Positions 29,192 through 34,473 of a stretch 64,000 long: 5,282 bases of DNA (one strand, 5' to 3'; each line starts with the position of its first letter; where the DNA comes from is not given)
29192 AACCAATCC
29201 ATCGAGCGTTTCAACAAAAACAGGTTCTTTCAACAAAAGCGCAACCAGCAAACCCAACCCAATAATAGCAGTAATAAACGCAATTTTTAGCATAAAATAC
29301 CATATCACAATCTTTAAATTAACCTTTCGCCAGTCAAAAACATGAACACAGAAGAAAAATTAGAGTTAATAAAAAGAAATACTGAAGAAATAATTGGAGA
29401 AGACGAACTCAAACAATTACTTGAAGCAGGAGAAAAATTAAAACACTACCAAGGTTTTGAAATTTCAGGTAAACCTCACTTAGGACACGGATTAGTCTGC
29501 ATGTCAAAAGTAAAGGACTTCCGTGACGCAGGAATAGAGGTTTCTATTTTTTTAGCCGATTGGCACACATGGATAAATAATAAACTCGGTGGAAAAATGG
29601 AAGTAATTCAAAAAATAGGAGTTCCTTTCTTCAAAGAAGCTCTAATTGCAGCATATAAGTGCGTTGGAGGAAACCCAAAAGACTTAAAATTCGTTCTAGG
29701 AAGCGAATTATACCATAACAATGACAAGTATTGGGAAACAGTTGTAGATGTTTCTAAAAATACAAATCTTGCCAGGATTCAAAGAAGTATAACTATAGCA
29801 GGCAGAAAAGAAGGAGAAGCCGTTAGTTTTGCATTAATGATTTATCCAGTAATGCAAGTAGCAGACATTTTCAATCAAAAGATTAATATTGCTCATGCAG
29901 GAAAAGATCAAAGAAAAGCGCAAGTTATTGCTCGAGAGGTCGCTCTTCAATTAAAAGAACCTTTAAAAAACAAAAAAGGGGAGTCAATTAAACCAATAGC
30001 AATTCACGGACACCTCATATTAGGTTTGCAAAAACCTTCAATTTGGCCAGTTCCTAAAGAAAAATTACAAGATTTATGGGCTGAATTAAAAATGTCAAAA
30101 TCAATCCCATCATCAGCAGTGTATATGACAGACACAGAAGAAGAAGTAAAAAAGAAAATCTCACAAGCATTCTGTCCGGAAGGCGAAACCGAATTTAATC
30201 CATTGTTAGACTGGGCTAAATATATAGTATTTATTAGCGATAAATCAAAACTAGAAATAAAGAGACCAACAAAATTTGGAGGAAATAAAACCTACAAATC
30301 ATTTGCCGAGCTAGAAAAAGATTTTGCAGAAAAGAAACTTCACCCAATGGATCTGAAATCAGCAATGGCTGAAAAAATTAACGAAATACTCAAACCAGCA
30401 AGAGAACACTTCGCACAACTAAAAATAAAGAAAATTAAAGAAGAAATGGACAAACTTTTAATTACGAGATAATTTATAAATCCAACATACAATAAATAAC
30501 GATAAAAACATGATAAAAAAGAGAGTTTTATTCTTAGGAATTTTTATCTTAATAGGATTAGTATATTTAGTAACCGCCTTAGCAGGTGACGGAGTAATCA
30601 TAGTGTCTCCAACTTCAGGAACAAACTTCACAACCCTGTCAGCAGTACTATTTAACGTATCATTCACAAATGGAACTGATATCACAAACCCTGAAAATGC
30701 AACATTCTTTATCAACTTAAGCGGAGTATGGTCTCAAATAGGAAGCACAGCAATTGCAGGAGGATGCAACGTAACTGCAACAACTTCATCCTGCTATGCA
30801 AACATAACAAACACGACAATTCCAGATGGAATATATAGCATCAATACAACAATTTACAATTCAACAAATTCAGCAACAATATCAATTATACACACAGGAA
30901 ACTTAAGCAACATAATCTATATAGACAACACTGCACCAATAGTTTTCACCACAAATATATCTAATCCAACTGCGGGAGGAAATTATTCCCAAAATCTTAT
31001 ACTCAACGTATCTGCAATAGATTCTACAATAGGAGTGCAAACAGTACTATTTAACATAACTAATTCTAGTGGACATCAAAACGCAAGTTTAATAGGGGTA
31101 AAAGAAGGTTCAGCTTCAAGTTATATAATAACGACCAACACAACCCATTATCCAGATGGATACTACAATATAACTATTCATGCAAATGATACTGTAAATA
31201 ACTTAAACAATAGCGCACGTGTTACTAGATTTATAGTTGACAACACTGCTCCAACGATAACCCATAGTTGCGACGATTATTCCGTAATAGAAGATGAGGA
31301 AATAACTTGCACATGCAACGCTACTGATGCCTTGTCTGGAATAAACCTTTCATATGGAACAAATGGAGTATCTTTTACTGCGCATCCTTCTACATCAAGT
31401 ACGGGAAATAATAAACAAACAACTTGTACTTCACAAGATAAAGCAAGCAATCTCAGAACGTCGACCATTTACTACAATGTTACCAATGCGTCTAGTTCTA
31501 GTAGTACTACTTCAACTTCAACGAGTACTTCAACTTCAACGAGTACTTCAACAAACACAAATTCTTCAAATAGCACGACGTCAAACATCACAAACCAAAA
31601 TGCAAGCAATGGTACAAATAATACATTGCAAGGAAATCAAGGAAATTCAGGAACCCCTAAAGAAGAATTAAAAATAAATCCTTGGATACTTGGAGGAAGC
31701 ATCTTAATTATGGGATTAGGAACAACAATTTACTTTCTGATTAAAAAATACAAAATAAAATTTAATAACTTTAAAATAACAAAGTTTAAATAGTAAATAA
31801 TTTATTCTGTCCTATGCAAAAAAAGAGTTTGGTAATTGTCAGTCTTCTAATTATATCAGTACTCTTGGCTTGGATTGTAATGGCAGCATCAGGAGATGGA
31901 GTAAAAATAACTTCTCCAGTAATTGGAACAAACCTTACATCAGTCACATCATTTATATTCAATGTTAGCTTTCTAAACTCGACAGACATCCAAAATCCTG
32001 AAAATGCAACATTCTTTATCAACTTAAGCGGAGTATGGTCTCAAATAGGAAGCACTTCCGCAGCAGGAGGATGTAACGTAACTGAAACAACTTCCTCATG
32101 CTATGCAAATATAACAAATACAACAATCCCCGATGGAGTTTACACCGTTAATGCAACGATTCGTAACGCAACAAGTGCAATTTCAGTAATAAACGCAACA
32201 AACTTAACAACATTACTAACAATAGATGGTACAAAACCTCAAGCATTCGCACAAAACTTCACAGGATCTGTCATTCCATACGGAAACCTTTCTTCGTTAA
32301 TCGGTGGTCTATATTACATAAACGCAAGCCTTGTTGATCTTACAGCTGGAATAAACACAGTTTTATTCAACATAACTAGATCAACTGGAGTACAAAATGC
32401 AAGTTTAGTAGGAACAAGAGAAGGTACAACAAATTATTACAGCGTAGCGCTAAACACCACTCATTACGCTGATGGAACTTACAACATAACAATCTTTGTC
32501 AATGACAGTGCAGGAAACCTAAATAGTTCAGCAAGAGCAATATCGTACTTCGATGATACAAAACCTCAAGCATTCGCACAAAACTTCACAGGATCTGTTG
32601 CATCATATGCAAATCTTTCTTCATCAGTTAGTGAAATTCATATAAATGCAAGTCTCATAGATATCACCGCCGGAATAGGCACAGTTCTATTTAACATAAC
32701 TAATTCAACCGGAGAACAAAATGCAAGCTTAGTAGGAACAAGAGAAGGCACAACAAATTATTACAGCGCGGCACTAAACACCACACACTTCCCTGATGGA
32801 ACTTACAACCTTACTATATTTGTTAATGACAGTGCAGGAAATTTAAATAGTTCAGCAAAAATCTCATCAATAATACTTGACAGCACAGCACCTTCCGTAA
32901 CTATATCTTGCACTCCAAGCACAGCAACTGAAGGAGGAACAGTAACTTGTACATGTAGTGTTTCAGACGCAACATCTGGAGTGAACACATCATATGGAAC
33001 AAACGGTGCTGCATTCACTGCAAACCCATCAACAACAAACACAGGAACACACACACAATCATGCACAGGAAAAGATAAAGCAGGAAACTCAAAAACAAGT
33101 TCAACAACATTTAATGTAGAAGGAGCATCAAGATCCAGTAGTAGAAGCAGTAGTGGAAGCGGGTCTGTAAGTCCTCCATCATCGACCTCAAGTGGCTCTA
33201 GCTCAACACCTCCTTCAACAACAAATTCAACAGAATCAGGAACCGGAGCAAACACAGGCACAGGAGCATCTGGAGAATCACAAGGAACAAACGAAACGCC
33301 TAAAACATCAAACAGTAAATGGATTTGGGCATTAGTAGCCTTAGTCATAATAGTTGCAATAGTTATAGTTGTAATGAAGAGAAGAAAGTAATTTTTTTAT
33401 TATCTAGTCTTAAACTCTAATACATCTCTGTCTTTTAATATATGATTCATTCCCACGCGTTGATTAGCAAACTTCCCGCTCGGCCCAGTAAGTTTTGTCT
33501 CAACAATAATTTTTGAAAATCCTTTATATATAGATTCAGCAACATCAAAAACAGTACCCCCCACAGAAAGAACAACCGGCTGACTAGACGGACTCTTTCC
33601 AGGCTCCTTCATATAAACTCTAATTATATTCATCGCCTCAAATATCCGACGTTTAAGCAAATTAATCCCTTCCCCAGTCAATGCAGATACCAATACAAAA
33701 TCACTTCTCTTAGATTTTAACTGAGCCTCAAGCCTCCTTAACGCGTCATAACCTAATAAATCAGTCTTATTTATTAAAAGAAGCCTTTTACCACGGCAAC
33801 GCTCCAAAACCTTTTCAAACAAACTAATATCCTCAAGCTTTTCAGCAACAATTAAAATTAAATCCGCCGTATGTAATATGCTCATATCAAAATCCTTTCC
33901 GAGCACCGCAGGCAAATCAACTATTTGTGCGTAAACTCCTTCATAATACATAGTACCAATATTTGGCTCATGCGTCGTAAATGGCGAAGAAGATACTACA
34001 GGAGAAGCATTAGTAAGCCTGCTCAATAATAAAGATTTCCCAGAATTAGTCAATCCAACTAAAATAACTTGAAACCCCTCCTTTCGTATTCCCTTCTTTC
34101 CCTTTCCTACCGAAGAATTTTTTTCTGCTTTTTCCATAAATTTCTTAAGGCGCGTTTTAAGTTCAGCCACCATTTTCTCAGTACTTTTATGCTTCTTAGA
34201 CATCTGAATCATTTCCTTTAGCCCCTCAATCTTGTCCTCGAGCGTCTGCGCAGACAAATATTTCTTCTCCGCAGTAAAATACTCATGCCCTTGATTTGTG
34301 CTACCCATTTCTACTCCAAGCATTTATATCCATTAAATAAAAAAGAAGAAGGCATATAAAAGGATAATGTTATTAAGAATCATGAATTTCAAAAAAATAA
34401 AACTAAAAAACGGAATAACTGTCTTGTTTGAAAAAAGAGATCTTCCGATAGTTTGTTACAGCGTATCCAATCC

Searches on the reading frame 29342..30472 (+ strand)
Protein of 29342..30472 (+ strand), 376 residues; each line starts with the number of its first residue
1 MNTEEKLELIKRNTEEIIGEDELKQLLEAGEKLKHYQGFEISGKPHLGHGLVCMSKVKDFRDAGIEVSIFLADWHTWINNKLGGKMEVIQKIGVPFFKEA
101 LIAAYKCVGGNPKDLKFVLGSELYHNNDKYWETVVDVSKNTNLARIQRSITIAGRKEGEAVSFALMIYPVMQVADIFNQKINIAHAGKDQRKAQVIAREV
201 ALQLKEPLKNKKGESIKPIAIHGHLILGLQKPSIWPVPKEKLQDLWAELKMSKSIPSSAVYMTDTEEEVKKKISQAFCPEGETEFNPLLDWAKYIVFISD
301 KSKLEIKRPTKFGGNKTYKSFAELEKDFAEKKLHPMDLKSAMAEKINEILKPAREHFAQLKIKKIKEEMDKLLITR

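Call 37: search_protein_families(library=pfam, proteins=[window:29342-30472:+], max_evalue=0.01)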
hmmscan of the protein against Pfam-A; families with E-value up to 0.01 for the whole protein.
window:29342-30472:+ (376 aa): 1 family
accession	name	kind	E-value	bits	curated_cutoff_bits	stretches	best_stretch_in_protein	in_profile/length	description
PF00579.31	tRNA-synt_1b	-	2.8e-43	148.8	21.1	1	30-351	3-292/292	tRNA synthetases class I (W and Y)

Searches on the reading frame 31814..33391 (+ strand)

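Call 37: search_protein_families(library=pfam, proteins=[window:31814-33391:+], max_evalue=0.01)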
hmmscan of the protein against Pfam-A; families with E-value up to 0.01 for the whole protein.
window:31814-33391:+ (525 aa): 5 families
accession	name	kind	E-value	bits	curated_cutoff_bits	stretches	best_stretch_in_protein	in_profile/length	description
PF19077.6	Big_13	-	9e-13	49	27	3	371-435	35-100/102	Bacterial Ig-like domain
PF16967.11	TcfC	-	2.3e-06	27.5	29.4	0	319-343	34-57/68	E-set like domain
PF13750.12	Big_3_3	-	2.4e-06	27.8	27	1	317-377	3-62/157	Bacterial Ig-like domain (group 3)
PF05399.16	EVI2A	-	0.0017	18.4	25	1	397-519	27-147/231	Ectropic viral integration site 2A protein (EVI2A)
PF15418.12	DUF4625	-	0.0026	18.5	27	0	219-243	104-128/131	Domain of unknown function (DUF4625)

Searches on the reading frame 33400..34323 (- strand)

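Call 37: search_protein_families(library=pfam, proteins=[window:33400-34323:-], max_evalue=0.01)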
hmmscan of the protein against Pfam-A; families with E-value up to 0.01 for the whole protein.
window:33400-34323:- (307 aa): 8 families
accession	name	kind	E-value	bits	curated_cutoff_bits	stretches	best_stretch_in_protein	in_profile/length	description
PF01926.29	MMR_HSR1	-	2.1e-14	54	21.9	1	85-186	1-113/113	50S ribosome-binding GTPase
PF02421.24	FeoB_N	-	7e-07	29.3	27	1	85-140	2-57/156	Ferrous iron transport protein B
PF02824.27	TGS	-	8.9e-07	29.3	22.2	1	234-306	1-60/60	TGS domain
PF16897.10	MMR_HSR1_Xtn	-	0.00021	21.6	35.2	1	179-232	57-105/106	C-terminal region of MMR_HSR1 domain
PF09439.16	SRPRB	-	0.00035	20.4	25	1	85-139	5-55/178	Signal recognition particle receptor beta subunit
PF12631.12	MnmE_helical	-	0.00036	21.2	40.1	1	44-232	65-135/211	MnmE helical domain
PF00025.27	Arf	-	0.00072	19.5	22.3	1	81-137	12-65/174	ADP-ribosylation factor family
PF03193.22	RsgA_GTPase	-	0.0061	16.8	30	0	174-232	50-109/174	RsgA GTPase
